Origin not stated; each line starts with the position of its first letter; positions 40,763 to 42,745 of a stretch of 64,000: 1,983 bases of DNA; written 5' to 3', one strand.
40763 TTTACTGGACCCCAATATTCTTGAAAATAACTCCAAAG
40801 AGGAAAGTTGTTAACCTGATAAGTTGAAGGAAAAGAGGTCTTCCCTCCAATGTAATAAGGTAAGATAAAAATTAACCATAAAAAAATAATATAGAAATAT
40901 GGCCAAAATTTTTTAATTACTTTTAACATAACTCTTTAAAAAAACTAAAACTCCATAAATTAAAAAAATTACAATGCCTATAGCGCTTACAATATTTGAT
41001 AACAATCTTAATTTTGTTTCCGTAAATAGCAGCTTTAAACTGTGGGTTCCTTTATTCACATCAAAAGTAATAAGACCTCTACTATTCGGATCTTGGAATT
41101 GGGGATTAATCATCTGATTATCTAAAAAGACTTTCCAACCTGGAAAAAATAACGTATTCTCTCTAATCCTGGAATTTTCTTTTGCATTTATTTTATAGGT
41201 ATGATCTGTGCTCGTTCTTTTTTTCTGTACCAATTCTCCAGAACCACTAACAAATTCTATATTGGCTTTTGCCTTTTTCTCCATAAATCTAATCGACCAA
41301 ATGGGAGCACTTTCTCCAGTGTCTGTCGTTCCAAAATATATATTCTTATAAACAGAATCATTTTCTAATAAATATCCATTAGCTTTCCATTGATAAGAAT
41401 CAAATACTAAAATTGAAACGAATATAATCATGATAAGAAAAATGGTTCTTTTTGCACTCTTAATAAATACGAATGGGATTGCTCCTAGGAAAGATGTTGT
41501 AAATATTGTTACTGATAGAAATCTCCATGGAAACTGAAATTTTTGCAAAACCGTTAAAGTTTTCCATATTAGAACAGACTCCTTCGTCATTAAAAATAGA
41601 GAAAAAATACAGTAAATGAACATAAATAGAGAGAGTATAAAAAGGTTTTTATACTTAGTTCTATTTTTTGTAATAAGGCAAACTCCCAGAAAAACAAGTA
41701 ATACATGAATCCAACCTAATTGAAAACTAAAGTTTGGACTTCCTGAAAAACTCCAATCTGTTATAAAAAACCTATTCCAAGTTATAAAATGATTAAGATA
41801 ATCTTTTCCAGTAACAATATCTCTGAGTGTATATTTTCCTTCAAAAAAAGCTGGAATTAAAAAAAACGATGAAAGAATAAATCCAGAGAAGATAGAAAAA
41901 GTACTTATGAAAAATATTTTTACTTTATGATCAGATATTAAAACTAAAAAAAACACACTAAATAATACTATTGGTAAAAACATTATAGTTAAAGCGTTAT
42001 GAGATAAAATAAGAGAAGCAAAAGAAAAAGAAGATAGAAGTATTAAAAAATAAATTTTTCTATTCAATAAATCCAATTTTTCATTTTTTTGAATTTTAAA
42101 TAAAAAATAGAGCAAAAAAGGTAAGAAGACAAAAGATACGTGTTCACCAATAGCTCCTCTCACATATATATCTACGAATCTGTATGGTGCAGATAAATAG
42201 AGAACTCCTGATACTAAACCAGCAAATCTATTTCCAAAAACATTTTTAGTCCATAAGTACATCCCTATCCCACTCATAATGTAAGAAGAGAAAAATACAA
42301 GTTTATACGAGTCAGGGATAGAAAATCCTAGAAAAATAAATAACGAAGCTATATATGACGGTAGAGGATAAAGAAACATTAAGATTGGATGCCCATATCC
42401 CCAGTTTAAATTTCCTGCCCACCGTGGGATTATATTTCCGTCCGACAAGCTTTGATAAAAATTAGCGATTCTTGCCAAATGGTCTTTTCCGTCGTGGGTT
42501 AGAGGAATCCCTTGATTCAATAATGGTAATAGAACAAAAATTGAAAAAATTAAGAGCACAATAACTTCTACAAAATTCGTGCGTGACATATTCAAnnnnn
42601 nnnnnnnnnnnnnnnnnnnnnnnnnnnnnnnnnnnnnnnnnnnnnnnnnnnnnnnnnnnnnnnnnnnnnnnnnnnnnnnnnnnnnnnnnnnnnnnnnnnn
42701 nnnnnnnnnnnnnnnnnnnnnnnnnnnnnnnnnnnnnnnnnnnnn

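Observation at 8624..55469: Uncharacterised family C (HDG...PRW...GYG) looks like a short, divergent YfhO relative sharing the YfhO C-terminal YFPGW module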

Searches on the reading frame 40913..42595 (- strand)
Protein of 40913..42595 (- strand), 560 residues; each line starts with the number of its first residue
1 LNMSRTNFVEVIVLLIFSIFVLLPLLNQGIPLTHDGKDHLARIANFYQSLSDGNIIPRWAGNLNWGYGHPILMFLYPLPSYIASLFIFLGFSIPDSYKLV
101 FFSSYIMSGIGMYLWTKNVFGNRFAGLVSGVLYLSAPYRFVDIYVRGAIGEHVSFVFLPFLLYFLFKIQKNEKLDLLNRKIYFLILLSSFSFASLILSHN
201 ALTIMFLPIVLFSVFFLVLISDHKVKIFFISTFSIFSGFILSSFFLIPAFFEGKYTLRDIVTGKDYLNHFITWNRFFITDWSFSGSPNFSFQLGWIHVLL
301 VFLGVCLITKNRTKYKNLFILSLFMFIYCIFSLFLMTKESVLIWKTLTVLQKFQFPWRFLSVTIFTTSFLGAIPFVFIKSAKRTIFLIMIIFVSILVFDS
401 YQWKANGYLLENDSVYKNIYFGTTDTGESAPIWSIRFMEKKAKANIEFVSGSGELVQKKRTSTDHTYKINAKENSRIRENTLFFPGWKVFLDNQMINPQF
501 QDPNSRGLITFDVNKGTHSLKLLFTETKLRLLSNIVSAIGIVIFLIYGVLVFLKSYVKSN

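Call 4: search_protein_families(library=pfam, proteins=[window:40913-42595:-], max_evalue=1)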
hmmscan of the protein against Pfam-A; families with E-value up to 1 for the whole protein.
window:40913-42595:- (560 aa): 1 family
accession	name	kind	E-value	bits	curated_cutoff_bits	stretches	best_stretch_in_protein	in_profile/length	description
PF10131.15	PTPS_related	-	3.8e-16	59.1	26.4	1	76-405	4-309/621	6-pyruvoyl-tetrahydropterin synthase related domain; membrane protein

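Call 5: search_protein_families(library=ncbifam, proteins=[window:40913-42595:-], max_evalue=1)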
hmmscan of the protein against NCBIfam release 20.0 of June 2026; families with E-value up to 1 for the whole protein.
window:40913-42595:- (560 aa): 0 families

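Call 11: find_homologous_proteins(query=window:40913-42595:-, max_evalue=0.00001)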
Query window:40913-42595:- (560 aa): 2100 proteins with E <= 0.00001 among 8000 candidates; the best 120 are listed.
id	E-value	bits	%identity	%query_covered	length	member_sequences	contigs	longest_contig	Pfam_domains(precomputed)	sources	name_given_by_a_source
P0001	7.3e-213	726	59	98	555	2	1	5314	PF10131.16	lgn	-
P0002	1.3e-175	603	53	94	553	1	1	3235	PF10131.16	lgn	-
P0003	1.6e-173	597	52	94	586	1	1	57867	PF10131.16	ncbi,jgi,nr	ncbi:hypothetical protein C4577_06010 [Candidatus Parcubacteria bacterium]|nr:MAG: hypothetical prot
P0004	1.2e-172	594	52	98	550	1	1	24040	PF10131.16,PF13231.13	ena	-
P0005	1.1e-171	590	54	92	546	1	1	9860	PF10131.16,PF13231.13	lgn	-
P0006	8.0e-171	588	52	97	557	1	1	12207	PF10131.16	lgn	-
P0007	1.6e-169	583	52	94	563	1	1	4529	PF10131.16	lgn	-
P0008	2.8e-169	583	51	94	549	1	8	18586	PF10131.16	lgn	-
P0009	4.6e-169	582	52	95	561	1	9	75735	PF10131.16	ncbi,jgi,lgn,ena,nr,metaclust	ncbi:MAG: hypothetical protein A2857_05280 [Candidatus Levybacteria bacterium RIFCSPHIGHO2_01_FULL_3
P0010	5.8e-169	581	52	98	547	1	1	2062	PF10131.16,PF09586.17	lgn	-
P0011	6.3e-169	581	52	96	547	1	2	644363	PF10131.16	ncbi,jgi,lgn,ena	-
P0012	6.4e-169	581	49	98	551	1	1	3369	PF10131.16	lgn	-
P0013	2.2e-168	580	52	94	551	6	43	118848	PF10131.16,PF13231.13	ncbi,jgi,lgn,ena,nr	ncbi:MAG: hypothetical protein A3G66_01330 [Candidatus Levybacteria bacterium RIFCSPLOWO2_12_FULL_39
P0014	3.1e-168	579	51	98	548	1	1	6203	PF10131.16,PF13231.13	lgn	-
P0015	5.1e-168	578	52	96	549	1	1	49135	PF10131.16,PF13231.13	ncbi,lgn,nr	ncbi:MAG: 6-pyruvoyl-tetrahydropterin synthase-related protein [bacterium]|nr:6-pyruvoyl-tetrahydrop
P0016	6.6e-168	578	51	95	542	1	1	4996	PF10131.16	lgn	-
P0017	1.1e-167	577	51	97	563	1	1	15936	PF10131.16,PF09586.17,PF13231.13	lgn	-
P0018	1.2e-167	577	51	94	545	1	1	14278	PF10131.16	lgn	-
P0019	1.7e-167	577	51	96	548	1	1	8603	PF10131.16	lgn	-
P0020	1.7e-167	577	51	95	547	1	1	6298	PF10131.16,PF13231.13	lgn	-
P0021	2.1e-167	576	50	95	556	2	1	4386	PF10131.16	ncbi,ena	ncbi:MAG: 6-pyruvoyl-tetrahydropterin synthase-related protein [Patescibacteria group bacterium]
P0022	2.3e-167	576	52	96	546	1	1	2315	PF10131.16,PF13231.13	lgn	-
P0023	2.5e-167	576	52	94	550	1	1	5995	PF10131.16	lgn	-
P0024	5.2e-167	575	51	94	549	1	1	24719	PF10131.16,PF13231.13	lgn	-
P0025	8.1e-167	574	53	93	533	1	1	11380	PF10131.16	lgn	-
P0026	1.3e-166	574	49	98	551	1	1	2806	PF10131.16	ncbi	-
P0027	2.2e-166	573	50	98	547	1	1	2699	PF10131.16,PF02516.21,PF09586.17,PF13231.13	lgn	-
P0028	2.4e-166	573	51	96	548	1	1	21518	PF10131.16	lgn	-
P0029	2.8e-166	573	50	97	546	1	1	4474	PF10131.16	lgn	-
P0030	3.8e-166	572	51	95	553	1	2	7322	PF10131.16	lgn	-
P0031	5.0e-166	572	51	96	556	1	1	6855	PF10131.16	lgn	-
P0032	5.1e-166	572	50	94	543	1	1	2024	PF10131.16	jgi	-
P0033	5.3e-166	572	50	91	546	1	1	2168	PF10131.16,PF09586.17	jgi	jgi:uncharacterized integral membrane protein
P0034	6.9e-166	571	53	94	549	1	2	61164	PF10131.16,PF09586.17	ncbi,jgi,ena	-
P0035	7.1e-166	571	51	94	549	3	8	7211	PF10131.16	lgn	-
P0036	9.9e-166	571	53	93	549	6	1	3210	PF10131.16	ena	-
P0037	1.0e-165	571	49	97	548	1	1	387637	PF10131.16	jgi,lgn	-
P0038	1.2e-165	571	52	93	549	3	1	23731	PF10131.16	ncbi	-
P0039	1.2e-165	571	51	96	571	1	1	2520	PF10131.16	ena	-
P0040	2.1e-165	570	53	95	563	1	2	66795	PF10131.16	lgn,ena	-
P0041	2.2e-165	570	51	98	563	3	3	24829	PF10131.16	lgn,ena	-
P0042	2.4e-165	570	52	95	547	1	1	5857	PF10131.16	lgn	-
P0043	2.4e-165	570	50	98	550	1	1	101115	PF10131.16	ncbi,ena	-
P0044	2.5e-165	570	51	95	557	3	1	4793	PF10131.16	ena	-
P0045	3.6e-165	569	52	94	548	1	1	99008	PF10131.16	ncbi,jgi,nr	ncbi:hypothetical protein C4559_03355 [Candidatus Microgenomates bacterium]|nr:MAG: hypothetical pro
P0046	3.9e-165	569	51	96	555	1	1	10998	PF10131.16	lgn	-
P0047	5.3e-165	568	50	96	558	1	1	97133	PF10131.16,PF13231.13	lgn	-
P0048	5.3e-165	568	50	98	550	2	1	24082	PF10131.16,PF09586.17,PF13231.13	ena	-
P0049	5.5e-165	568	51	94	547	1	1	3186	PF10131.16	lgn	-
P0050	6.7e-165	568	50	96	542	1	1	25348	PF10131.16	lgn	-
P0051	7.3e-165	568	51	93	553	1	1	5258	PF10131.16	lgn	-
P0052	9.1e-165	568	50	97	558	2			PF10131.16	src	-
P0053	1.0e-164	567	49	97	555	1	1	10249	PF10131.16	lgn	-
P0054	1.3e-164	567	50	97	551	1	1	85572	PF10131.16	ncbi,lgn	-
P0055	1.7e-164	567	51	94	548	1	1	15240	PF10131.16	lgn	-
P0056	1.8e-164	567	51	94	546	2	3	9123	PF10131.16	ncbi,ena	-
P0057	1.9e-164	567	50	98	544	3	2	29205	PF10131.16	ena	-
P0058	2.0e-164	567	50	94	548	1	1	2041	PF10131.16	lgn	-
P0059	2.3e-164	566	50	92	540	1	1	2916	PF10131.16,PF09586.17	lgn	-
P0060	2.6e-164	566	51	96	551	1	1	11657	PF10131.16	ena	-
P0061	2.6e-164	566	52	94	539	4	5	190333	PF10131.16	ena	-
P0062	2.7e-164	566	50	95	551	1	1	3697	PF10131.16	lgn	-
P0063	2.8e-164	566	50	93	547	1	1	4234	PF10131.16,PF13231.13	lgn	-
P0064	3.1e-164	566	51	98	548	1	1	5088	PF10131.16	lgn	-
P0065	3.7e-164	566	50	98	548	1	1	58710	PF10131.16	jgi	-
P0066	5.4e-164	565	49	97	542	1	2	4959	PF10131.16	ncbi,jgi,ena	-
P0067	5.9e-164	565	50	96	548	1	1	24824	PF10131.16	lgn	-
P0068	6.7e-164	565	50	94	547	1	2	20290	PF10131.16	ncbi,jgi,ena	-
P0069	7.3e-164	565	51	97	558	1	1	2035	PF10131.16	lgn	-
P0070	7.7e-164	565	50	97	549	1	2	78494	PF10131.16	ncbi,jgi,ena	-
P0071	8.1e-164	565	50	96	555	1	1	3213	PF10131.16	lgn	-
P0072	9.4e-164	564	50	96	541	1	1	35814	PF10131.16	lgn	-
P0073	1.1e-163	564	49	96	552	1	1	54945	PF10131.16,PF13231.13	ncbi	-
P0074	1.3e-163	564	49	100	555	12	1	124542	PF10131.16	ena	-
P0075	1.4e-163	564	51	92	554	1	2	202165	PF10131.16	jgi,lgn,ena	-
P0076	1.4e-163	564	52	93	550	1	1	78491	PF10131.16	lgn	-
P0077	1.4e-163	564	50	94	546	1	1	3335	PF10131.16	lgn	-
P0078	1.7e-163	563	51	94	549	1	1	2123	PF10131.16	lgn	-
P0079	1.9e-163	563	51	96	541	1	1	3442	PF10131.16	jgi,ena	-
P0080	2.2e-163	563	50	96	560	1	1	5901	PF10131.16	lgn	-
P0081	2.4e-163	563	50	97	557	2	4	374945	PF10131.16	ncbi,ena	ncbi:MAG: 6-pyruvoyl-tetrahydropterin synthase-related protein [Patescibacteria group bacterium]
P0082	2.6e-163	563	51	94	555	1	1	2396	PF10131.16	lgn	-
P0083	2.6e-163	563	49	93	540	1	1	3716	PF10131.16,PF09586.17,PF13231.13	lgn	-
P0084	3.0e-163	563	48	99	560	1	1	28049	PF10131.16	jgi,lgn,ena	-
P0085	3.1e-163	563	49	95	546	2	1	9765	PF10131.16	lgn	-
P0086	4.1e-163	562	52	90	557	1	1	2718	PF10131.16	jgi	jgi:uncharacterized membrane protein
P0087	4.4e-163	562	49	97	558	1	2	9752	PF10131.16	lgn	-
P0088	4.7e-163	562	50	94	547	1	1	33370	PF10131.16,PF13231.13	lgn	-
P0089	4.8e-163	562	50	96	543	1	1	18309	PF09586.17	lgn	-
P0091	6.3e-163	562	49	97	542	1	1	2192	PF10131.16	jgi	-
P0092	7.1e-163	561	49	95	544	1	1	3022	PF10131.16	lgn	-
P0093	7.4e-163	561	49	95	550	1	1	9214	PF10131.16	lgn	-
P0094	1.2e-162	561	49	95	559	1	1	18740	PF10131.16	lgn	-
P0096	1.3e-162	561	50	95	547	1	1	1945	PF10131.16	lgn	-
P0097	1.3e-162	560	51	95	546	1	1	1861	PF10131.16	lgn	-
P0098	1.4e-162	560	53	94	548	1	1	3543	PF10131.16,PF13231.13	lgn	-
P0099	1.4e-162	560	49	99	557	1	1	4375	PF10131.16,PF13231.13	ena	-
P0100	1.5e-162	560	49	96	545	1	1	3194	PF10131.16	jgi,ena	-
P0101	1.9e-162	560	51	94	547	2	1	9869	PF10131.16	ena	-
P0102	2.2e-162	560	51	93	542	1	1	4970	PF10131.16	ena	-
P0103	2.7e-162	560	51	93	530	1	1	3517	PF10131.16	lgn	-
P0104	2.7e-162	559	52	95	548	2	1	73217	PF10131.16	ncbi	-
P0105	2.8e-162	559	49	97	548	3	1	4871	PF10131.16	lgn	-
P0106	3.3e-162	559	50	94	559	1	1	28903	PF10131.16,PF13231.13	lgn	-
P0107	4.7e-162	559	50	97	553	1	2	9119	PF10131.16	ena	-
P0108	5.0e-162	559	50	96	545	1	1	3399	PF10131.16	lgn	-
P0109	5.5e-162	558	48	94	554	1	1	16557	PF10131.16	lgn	-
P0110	6.3e-162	558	50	96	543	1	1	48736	PF10131.16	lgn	-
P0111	7.5e-162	558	49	98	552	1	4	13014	PF10131.16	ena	-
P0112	7.5e-162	558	51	96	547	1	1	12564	PF10131.16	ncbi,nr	ncbi:MAG: 6-pyruvoyl-tetrahydropterin synthase-related protein [Candidatus Levybacteria bacterium]|n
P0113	7.8e-162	558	50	94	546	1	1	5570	PF10131.16,PF13231.13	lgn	-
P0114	9.9e-162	558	52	92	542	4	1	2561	PF10131.16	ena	-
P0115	1.1e-161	558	49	94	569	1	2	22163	PF10131.16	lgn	-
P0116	1.1e-161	557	51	94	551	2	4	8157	PF10131.16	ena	-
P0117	1.2e-161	557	50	94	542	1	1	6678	PF10131.16,PF02516.21,PF13231.13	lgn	-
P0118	1.2e-161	557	51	93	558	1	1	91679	PF10131.16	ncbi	-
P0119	1.2e-161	557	50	94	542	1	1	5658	PF10131.16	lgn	-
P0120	1.3e-161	557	48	98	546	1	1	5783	PF10131.16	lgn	-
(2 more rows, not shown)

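Call 30: predict_structure(alignment_id=A3)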
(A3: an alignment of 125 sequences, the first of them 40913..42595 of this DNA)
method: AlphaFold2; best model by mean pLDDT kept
length: 560 residues; sequences in the alignment: 125
mean_pLDDT: 91.7   pTM: 0.92
mean pLDDT of the five models: 91.7, 91.5, 90.0, 89.5, 88.6
residues with pLDDT >= 90: 443; 70-90: 80; 50-70: 26; < 50: 11
segments of 3 or more residues with pLDDT < 50: 1-3, 70-74
pLDDT, mean of each block of 10 residues (from residue 1): 65 97 96 92 93 91 67 70 98 98 98 98 98 97 94 98 98 93 98 96 96 98 97 98 92 77 86 92 85 96 98 97 98 98 94 91 98 98 97 94 94 88 56 60 90 97 96 96 91 95 87 98 94 97 97 87
secondary structure, 60 per line:
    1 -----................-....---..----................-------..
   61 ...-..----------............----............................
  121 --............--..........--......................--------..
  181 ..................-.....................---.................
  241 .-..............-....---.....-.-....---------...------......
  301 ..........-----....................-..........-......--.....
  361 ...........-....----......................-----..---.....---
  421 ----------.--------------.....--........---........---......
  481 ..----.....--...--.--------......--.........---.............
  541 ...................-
elements in order: H6-21 H23-26 H36-51 H77-88 H93-120 H123-134 H137-146 H149-170 H179-198 H200-220 H224-241 H243-255 H258-261 H265-269 H273-276 H295-310 H316-335 H338-346 H348-353 H356-371 H373-376 H381-402 H413-417 E446-450 E453-460 E464-471 E475-482 E487-491 E494-496 E508-513 E516-524 H528-559

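Call 32: fold_search(model_id=the predicted structure, library=pdb)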
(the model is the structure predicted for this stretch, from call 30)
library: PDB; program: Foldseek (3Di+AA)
matches with E <= 10: 358; with E <= 0.001: 9
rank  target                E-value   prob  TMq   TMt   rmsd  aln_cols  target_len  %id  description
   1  8age_A                9.1e-05  1.00  0.45  0.40  12.8       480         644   14  Structure of yeast oligosaccharylransferase complex with acceptor peptide bound (released 2022-12-07)
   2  7oci_F                1.3e-04  1.00  0.41  0.37  14.1       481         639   14  Cryo-EM structure of yeast Ost6p containing oligosaccharyltransferase complex (released 2022-02-16)
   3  8agb_A                1.4e-04  1.00  0.45  0.40  12.3       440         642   14  Structure of yeast oligosaccharylransferase complex with lipid-linked oligosaccharide bound (released 2022-12-07)
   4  6c26_A                2.4e-04  1.00  0.43  0.38  13.2       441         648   14  The Cryo-EM structure of a eukaryotic oligosaccharyl transferase complex (released 2018-01-31)
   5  5gmy_A                3.1e-04  1.00  0.41  0.29  13.5       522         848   11  Crystal structure of the Archaeoglobus fulgidus oligosaccharyltransferase (O29867_ARCFU) tethered with an acceptor pep (released 2017-02-01)
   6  3wak                  4.0e-04  1.00  0.46  0.31  11.4       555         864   12  Crystal structure of the Archaeoglobus fulgidus oligosaccharyltransferase (O29867_ARCFU) in the apo form (released 2013-10-30)
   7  6ftg_5                6.1e-04  1.00  0.46  0.40   9.6       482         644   11  Subtomogram average of OST-containing ribosome-translocon complexes from canine rough microsomal membranes (released 2018-03-21)
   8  5f15                  7.2e-04  1.00  0.40  0.41   8.7       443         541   14  Crystal Structure of ArnT from Cupriavidus metallidurans bound to Undecaprenyl phosphate (released 2016-02-17)
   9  6gxc_A                7.5e-04  1.00  0.42  0.35   8.8       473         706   14  Bacterial oligosaccharyltransferase PglB in complex with an inhibitory peptide and a reactive lipid-linked oligosaccha (released 2018-11-14)
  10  7e9s_A                1.5e-03  1.00  0.44  0.30   9.6       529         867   12  Archaeal oligosaccharyltransferase AglB from Archaeoglobus fulgidus in complex with an inhibitory peptide and a dolich (released 2021-09-08)
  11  9i5k_A                1.5e-03  1.00  0.45  0.49   9.7       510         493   12  Structure of the Chaetomium thermophilum Pmt4 homodimer (C2 symmetry) (released 2025-12-24)
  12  8b6l_I                2.4e-03  1.00  0.42  0.36  15.0       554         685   11  Subtomogram average of the human Sec61-TRAP-OSTA-translocon (released 2022-12-07)
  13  3waj                  2.5e-03  1.00  0.40  0.30  13.2       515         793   13  Crystal structure of the Archaeoglobus fulgidus oligosaccharyltransferase (O29867_ARCFU) complex with Zn and sulfate (released 2013-10-30)
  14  5ezm                  3.2e-03  1.00  0.40  0.42   9.6       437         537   16  Crystal Structure of ArnT from Cupriavidus metallidurans in the apo state (released 2016-02-17)
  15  3rce_A                5.3e-03  1.00  0.40  0.34  11.6       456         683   14  Bacterial oligosaccharyltransferase PglB (released 2011-06-15)
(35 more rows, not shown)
